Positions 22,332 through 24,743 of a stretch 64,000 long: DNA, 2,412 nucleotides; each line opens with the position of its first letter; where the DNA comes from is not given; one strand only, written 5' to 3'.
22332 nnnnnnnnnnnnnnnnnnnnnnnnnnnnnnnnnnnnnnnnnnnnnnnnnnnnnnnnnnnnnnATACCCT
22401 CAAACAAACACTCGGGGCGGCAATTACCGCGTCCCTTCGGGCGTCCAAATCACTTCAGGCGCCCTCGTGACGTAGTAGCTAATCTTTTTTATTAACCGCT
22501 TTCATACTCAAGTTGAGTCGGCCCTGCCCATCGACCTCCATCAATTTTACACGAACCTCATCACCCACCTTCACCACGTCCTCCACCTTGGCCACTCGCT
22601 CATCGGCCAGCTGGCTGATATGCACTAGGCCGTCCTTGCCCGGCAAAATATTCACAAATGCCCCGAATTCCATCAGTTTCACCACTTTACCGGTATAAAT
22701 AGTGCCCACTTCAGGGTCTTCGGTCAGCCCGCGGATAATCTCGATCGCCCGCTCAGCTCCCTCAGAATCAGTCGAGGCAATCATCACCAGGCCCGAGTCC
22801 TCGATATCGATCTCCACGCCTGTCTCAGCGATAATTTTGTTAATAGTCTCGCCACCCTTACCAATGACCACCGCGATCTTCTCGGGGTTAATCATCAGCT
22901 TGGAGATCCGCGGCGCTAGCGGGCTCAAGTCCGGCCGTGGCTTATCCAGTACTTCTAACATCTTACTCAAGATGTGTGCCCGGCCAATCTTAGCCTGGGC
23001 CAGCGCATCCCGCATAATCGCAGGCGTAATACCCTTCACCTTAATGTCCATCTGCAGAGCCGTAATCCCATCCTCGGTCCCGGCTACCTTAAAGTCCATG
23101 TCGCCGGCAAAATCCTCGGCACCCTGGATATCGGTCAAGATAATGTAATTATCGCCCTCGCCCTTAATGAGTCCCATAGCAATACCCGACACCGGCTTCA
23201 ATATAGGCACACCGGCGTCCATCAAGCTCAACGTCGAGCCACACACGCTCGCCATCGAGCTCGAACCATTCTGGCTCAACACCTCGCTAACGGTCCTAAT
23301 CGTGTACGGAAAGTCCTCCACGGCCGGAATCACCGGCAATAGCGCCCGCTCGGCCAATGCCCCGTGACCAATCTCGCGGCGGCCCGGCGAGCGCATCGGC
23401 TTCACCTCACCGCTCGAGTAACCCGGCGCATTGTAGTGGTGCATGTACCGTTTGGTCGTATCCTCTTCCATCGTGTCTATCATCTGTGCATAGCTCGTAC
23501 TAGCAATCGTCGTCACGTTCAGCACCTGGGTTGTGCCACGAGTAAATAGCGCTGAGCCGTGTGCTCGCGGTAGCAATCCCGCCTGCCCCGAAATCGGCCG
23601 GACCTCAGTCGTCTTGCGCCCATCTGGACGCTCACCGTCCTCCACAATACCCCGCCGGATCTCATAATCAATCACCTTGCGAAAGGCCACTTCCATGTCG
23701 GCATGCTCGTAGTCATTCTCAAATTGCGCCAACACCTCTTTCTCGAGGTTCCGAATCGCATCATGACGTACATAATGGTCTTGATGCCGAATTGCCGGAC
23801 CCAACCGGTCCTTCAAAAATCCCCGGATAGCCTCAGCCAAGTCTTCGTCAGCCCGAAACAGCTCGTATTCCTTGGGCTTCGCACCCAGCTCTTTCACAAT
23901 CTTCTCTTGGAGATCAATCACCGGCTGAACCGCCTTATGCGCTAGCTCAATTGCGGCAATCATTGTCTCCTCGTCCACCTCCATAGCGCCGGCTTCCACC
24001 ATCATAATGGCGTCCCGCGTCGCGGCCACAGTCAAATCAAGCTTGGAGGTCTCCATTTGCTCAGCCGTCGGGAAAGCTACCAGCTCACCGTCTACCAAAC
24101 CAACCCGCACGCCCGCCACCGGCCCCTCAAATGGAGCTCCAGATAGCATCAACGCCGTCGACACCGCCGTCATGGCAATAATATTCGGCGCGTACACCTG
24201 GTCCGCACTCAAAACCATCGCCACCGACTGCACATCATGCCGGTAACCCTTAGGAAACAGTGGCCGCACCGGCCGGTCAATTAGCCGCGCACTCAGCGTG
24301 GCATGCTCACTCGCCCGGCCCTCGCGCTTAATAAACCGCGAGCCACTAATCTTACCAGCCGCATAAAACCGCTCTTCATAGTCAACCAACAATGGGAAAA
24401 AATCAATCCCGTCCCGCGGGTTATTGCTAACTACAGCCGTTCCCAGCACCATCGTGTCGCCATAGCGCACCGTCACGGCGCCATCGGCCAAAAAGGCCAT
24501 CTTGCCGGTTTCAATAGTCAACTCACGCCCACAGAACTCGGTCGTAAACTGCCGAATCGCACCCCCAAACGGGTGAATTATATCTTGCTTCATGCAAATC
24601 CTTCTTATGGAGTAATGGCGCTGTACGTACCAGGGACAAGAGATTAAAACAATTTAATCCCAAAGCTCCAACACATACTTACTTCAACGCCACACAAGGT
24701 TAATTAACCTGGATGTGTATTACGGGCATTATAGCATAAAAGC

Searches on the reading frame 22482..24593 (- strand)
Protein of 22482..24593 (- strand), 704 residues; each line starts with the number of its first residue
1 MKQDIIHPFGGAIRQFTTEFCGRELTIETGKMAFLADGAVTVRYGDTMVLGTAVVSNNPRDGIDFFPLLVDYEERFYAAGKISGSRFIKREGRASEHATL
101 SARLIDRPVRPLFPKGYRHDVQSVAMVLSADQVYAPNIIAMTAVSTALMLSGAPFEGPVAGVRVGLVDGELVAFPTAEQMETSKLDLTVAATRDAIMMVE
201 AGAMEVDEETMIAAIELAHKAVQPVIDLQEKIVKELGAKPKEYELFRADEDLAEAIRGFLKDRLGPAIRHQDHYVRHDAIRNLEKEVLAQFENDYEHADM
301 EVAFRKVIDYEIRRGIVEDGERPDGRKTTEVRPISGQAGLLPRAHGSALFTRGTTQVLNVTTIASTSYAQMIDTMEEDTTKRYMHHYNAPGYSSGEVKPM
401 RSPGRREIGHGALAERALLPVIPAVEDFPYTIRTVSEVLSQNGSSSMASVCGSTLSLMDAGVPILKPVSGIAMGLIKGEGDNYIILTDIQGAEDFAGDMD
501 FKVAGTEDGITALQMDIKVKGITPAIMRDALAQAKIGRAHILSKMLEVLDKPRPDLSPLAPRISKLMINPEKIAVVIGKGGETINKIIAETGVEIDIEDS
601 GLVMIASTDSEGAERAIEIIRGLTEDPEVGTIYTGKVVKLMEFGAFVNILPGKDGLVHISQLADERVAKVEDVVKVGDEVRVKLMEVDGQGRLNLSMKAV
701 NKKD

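Call 49: list_cluster_members(proteins=[P0001, P0002, window:22482-24593:-, window:21818-22393:-, window:12599-13015:+])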
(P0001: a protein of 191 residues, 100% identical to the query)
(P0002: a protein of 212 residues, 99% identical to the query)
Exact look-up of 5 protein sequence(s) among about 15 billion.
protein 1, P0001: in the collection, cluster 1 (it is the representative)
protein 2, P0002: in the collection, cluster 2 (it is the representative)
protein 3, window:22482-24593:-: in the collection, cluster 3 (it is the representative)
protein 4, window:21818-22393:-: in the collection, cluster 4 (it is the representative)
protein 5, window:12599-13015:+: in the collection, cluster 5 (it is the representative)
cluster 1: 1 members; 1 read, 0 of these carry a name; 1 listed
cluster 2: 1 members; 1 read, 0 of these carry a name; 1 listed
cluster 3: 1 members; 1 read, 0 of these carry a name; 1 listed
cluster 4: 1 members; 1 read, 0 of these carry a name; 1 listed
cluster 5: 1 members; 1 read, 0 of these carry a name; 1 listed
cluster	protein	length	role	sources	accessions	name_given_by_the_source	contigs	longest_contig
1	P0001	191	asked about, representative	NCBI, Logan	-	-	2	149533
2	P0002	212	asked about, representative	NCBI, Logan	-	-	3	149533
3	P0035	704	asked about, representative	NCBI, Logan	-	-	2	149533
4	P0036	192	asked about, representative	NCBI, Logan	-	-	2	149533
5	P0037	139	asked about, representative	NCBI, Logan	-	-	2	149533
